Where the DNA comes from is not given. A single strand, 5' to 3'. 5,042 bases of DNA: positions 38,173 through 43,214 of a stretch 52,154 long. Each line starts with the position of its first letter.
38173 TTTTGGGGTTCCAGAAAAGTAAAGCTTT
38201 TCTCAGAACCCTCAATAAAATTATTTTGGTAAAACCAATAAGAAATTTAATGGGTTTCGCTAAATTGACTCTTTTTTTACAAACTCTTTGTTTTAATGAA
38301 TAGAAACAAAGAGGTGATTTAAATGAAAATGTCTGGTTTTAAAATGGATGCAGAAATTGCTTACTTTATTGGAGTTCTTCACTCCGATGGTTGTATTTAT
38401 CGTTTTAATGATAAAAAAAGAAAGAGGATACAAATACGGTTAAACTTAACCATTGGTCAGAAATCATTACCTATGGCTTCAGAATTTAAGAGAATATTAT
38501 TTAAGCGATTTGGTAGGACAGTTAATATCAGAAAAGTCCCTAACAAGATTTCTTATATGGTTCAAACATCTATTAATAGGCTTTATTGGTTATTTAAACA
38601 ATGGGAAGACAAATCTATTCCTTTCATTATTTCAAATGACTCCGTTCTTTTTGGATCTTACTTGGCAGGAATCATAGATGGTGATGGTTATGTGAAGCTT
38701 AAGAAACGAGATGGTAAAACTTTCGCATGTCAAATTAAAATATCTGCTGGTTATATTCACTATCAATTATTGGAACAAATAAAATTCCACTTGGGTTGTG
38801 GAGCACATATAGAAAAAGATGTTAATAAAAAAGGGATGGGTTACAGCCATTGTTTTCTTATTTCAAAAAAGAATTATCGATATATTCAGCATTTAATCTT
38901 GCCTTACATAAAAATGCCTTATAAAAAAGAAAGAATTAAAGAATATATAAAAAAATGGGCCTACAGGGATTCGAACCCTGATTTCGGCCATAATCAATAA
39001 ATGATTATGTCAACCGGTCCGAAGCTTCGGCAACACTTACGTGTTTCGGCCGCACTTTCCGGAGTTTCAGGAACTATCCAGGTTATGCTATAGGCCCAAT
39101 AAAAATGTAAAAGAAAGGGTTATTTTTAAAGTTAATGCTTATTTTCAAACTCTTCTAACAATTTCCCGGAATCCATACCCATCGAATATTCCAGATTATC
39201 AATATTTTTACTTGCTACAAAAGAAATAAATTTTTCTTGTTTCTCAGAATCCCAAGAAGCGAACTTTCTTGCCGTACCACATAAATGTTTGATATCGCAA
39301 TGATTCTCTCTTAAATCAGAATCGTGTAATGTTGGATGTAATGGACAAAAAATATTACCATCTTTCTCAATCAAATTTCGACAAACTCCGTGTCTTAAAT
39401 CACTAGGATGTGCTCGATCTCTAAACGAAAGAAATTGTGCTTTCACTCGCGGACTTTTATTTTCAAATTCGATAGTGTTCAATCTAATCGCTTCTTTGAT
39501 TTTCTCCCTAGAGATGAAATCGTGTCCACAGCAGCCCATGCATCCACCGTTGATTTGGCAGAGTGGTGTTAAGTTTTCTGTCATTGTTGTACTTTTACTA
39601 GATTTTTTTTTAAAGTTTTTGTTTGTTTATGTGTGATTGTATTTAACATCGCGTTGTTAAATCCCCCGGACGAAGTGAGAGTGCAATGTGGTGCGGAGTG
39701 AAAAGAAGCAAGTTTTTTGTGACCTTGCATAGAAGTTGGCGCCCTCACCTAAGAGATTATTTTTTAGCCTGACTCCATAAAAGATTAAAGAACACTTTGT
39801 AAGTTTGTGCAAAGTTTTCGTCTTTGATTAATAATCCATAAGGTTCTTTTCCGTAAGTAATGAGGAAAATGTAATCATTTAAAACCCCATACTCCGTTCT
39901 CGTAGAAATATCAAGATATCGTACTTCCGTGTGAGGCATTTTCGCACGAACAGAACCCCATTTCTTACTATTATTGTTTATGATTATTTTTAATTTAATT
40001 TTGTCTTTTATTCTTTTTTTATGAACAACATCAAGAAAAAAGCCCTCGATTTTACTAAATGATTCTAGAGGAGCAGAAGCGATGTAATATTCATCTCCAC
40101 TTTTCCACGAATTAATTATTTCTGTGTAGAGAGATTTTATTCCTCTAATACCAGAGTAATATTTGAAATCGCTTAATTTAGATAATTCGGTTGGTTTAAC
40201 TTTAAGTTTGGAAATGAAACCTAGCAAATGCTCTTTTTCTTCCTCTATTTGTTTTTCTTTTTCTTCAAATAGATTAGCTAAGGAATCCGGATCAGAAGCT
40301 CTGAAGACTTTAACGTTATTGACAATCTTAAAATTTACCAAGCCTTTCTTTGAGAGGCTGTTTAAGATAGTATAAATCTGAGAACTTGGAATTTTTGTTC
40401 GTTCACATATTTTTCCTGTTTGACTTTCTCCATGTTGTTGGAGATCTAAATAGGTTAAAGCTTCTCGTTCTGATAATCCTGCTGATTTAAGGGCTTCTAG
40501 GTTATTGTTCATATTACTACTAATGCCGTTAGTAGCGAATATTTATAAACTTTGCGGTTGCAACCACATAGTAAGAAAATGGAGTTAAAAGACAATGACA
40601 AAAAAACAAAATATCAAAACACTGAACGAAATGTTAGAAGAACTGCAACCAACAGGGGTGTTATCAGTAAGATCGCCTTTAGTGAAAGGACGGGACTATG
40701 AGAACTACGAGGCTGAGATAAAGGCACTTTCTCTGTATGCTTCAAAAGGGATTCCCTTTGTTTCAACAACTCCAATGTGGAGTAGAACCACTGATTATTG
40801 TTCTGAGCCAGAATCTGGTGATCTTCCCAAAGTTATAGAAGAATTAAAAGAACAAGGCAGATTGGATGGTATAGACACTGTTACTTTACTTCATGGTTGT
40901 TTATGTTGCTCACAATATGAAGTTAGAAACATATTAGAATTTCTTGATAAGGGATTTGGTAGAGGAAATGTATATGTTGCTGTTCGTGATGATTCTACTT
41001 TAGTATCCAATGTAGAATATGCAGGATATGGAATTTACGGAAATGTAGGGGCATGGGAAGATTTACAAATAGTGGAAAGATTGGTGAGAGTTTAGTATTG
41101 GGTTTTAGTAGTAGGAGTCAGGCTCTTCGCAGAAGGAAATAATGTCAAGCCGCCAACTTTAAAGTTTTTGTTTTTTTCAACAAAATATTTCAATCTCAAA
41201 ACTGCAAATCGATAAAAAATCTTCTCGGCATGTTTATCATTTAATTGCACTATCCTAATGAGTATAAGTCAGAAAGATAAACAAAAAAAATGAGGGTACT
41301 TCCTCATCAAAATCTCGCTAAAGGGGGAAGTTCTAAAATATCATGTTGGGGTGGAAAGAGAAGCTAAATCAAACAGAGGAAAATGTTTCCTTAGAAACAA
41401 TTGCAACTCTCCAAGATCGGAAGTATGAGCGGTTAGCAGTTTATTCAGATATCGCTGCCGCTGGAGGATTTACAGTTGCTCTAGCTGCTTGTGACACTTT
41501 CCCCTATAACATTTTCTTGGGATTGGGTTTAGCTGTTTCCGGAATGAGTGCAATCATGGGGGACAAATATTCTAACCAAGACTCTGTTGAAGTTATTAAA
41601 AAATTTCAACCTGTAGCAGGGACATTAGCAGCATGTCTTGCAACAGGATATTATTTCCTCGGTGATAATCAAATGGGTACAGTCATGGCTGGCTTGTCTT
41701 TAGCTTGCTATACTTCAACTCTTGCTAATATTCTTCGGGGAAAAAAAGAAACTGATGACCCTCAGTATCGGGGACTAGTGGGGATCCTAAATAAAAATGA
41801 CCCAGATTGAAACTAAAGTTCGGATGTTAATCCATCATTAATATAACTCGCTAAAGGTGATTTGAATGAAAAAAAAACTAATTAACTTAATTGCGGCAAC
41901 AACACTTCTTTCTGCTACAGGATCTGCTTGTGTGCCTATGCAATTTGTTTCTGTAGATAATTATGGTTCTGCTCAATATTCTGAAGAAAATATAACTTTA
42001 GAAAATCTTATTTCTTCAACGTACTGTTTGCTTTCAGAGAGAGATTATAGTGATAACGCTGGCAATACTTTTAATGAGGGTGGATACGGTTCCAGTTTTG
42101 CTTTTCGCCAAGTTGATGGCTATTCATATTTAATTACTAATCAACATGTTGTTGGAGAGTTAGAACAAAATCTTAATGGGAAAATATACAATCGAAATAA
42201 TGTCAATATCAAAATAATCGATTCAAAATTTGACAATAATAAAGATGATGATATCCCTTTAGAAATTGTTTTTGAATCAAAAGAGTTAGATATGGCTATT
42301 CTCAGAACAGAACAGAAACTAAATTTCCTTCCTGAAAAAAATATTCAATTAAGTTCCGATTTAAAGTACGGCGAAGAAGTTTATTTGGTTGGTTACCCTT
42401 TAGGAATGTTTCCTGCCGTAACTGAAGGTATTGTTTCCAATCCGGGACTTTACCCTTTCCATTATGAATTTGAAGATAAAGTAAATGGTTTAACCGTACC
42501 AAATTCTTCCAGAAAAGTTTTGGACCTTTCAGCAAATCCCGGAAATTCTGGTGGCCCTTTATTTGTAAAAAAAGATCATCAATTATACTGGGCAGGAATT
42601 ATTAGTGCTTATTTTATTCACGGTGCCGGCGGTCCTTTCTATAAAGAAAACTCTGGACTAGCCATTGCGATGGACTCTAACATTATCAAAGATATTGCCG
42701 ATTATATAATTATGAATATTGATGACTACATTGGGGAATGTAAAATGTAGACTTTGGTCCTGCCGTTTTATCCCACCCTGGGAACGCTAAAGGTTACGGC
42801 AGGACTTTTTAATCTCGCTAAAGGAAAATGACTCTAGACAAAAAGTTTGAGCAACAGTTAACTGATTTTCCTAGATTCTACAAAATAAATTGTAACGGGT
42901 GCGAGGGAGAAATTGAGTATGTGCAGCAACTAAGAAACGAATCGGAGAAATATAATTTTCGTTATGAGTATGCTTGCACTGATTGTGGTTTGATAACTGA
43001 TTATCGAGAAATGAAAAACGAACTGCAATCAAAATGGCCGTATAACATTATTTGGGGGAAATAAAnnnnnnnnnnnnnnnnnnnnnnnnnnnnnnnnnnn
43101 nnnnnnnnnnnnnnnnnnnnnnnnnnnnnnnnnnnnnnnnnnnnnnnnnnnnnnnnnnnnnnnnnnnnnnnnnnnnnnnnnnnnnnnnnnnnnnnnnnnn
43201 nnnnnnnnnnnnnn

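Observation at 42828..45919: Seven translationally coupled genes (Zn-ribbon, metallophosphoesterase, three tiny ORFs, PD-(D/E)XK-like, classic AAA+ ATPase): candidate undescribed nucleic-acid-targeting module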

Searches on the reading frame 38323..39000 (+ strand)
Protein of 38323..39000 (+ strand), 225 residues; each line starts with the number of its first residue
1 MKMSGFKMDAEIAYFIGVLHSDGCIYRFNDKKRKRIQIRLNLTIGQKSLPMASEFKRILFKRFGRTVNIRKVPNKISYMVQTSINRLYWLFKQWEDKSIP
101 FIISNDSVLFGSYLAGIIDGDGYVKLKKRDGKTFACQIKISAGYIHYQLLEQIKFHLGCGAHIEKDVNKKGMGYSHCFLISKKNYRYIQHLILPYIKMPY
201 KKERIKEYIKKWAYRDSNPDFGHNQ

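Call 8: search_protein_families(library=pfam, proteins=[window:38323-39000:+], max_evalue=0.01)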
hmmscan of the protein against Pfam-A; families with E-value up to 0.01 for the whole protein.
window:38323-39000:+ (225 aa): 4 families
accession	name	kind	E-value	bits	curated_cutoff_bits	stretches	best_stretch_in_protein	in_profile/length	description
PF14528.11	LAGLIDADG_3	-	3e-10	40.7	22.5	2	113-186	6-75/82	LAGLIDADG-like domain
PF00961.24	LAGLIDADG_1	-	7.1e-06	27.3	23.1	1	114-209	1-96/102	LAGLIDADG endonuclease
PF05204.19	Hom_end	-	0.0002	21.9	21.1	1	99-149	2-49/110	Homing endonuclease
PF03161.18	LAGLIDADG_2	-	0.0064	16.9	25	0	15-128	4-118/168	LAGLIDADG DNA endonuclease family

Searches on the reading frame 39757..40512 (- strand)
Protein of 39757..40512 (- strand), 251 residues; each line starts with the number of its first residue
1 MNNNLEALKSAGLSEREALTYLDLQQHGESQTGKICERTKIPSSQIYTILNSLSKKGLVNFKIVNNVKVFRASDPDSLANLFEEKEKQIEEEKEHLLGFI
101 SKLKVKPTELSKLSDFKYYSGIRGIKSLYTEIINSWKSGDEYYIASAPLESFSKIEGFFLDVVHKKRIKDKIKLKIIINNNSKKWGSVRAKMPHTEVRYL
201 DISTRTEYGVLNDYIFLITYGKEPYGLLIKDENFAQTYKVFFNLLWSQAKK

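Call 8: search_protein_families(library=pfam, proteins=[window:39757-40512:-], max_evalue=0.01)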
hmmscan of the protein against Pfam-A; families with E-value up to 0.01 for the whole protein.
window:39757-40512:- (251 aa): 2 families
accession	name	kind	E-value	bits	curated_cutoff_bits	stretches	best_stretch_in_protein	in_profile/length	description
PF01978.25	TrmB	-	3.9e-14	52.7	25.6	1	8-75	1-67/68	Sugar-specific transcriptional regulator TrmB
PF02082.26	Rrf2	-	0.0068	17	30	0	18-60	11-54/132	Iron-dependent Transcriptional regulator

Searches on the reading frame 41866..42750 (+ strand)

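Call 6: search_protein_families(library=pfam, proteins=[window:41866-42750:+], max_evalue=1)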
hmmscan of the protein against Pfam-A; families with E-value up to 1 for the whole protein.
window:41866-42750:+ (294 aa): 2 families
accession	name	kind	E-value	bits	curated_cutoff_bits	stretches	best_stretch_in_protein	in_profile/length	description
PF13365.12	Trypsin_2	-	2.1e-15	58.2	27.6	1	78-234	4-136/144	Trypsin-like peptidase domain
PF00089.32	Trypsin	-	2.5e-06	27.9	20.6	1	87-249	35-198/220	Trypsin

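Call 7: search_protein_families(library=phrogs, proteins=[window:41866-42750:+], max_evalue=0.1)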
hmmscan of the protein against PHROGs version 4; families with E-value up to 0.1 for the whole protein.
window:41866-42750:+ (294 aa): 3 families
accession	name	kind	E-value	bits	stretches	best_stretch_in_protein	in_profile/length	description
phrog_11383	-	unknown function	1.5e-12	48.7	1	70-284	182-358/462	-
phrog_9683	-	other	1.5e-08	35.4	1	122-247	81-188/233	protease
phrog_7688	-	unknown function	3.4e-07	30.6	1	69-236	20-203/288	-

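Call 66: search_protein_families(library=padloc, proteins=[window:41866-42750:+], max_evalue=0.01)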
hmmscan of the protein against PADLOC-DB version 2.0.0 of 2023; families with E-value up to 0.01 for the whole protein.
window:41866-42750:+ (294 aa): 6 families
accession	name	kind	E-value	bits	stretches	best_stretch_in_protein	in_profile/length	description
PDLC03855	LmuA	-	1.7e-14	51.9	1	74-248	16-172/425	-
PDLC02960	RT-Protease_XI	-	1.4e-09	35.4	1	62-236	348-476/506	single gene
PDLC04593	PDC-M35A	-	6.4e-09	33.9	1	83-178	28-119/216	-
PDLC02959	RT-Protease_XI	-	1.7e-08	31.9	1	69-237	346-480/510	single gene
PDLC05022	PDC-S45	-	5.6e-08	30.1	1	65-238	33-213/293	-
PDLC00169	HamA1|HamA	-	0.0027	14.2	1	111-179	48-114/483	DUF1837 domain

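Call 67: search_protein_families(library=ncbifam, proteins=[window:41866-42750:+], max_evalue=0.01)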
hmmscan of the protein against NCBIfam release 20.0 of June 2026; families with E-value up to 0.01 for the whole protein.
window:41866-42750:+ (294 aa): 10 families
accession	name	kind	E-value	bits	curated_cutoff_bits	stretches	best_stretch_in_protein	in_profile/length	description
TIGR02037.1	degP_htrA_DO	subfamily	2.3e-13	49.9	416.2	1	69-281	56-227/434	Do family serine endopeptidase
NF050055.1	SerProtHtrAMycob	equivalog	5.7e-12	45.3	800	1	83-283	234-408/502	serine protease HtrA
NF047968.1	SerProtHtrA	equivalog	8.5e-10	38.5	470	1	83-282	94-257/357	serine protease HtrA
NF041521.1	HhoA_HhoB_HtrA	equivalog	9.9e-10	38.2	450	1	69-236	53-190/335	HhoA/HhoB/HtrA family serine endopeptidase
NF053637.1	SerProtHtrAspr2045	equivalog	7.9e-07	28.3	650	1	69-276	99-277/394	serine protease HtrA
NF007526.1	PRK10139.1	equivalog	8.9e-05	21.3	756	1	88-282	104-260/456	serine endoprotease DegQ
TIGR02038.1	protease_degS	equivalog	0.00011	21.5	422.95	1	58-284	63-249/351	outer membrane-stress sensor serine endopeptidase DegS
NF008189.1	PRK10942.1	equivalog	0.00017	20.2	720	1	87-282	125-282/477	serine endoprotease DegP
NF033740.0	MarP_fam_protase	equivalog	0.001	18.2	250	1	129-234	245-342/390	MarP family serine protease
NF040960.1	MamE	equivalog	0.0031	16.1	800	1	133-237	164-258/659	magnetosome formation protease MamE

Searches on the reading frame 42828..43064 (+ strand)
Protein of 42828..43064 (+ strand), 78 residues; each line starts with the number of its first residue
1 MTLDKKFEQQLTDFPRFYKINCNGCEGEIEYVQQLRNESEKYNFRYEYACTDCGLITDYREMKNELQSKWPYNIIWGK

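Call 6: search_protein_families(library=pfam, proteins=[window:42828-43064:+], max_evalue=1)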
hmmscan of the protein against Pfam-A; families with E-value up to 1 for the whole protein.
window:42828-43064:+ (78 aa): 7 families
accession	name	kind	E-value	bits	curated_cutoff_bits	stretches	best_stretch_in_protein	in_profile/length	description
PF09723.15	Zn_ribbon_8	-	0.011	16.2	34.4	1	46-57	4-15/41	Zinc ribbon domain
PF14354.12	Lar_restr_allev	-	0.02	15.6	28.6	1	21-70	5-54/58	Restriction alleviation protein Lar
PF17283.8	Zn_ribbon_SprT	-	0.033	14.7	28.1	1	44-56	1-13/38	SprT-like zinc ribbon domain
PF25809.1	STEEP1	-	0.034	14.3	27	1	35-69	57-91/110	STEEP1 domain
PF08271.17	Zn_Ribbon_TF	-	0.094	12.7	29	1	45-63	17-35/43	TFIIB zinc-binding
PF24042.1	DUF7351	-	0.11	12.7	31.2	1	21-55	68-102/177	Domain of unknown function (DUF7351)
PF05876.18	GpA_ATPase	-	0.15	12.2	25.6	1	16-66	191-242/247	Phage terminase large subunit gpA, ATPase domain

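Call 7: search_protein_families(library=phrogs, proteins=[window:42828-43064:+], max_evalue=0.1)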
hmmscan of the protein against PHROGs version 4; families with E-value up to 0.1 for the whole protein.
window:42828-43064:+ (78 aa): 2 families
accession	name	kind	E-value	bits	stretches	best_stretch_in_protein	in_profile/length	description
phrog_1934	-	unknown function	0.026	15.4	1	19-54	13-50/144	-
phrog_18178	-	head and packaging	0.076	12.6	1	4-61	78-145/613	portal protein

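Call 66: search_protein_families(library=padloc, proteins=[window:42828-43064:+], max_evalue=0.01)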
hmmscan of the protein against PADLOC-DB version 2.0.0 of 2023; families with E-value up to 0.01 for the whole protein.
window:42828-43064:+ (78 aa): 0 families

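Call 67: search_protein_families(library=ncbifam, proteins=[window:42828-43064:+], max_evalue=0.01)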
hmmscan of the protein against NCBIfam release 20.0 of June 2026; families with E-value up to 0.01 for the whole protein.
window:42828-43064:+ (78 aa): 2 families
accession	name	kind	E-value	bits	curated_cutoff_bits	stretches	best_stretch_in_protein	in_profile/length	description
TIGR03655.1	anti_R_Lar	subfamily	0.0019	18.5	39.6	0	44-70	26-51/55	Lar family restriction alleviation protein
TIGR02605.1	CxxC_CxxC_SSSS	subfamily_domain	0.002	18.1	31.3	0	46-64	4-23/52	FmdB family zinc ribbon protein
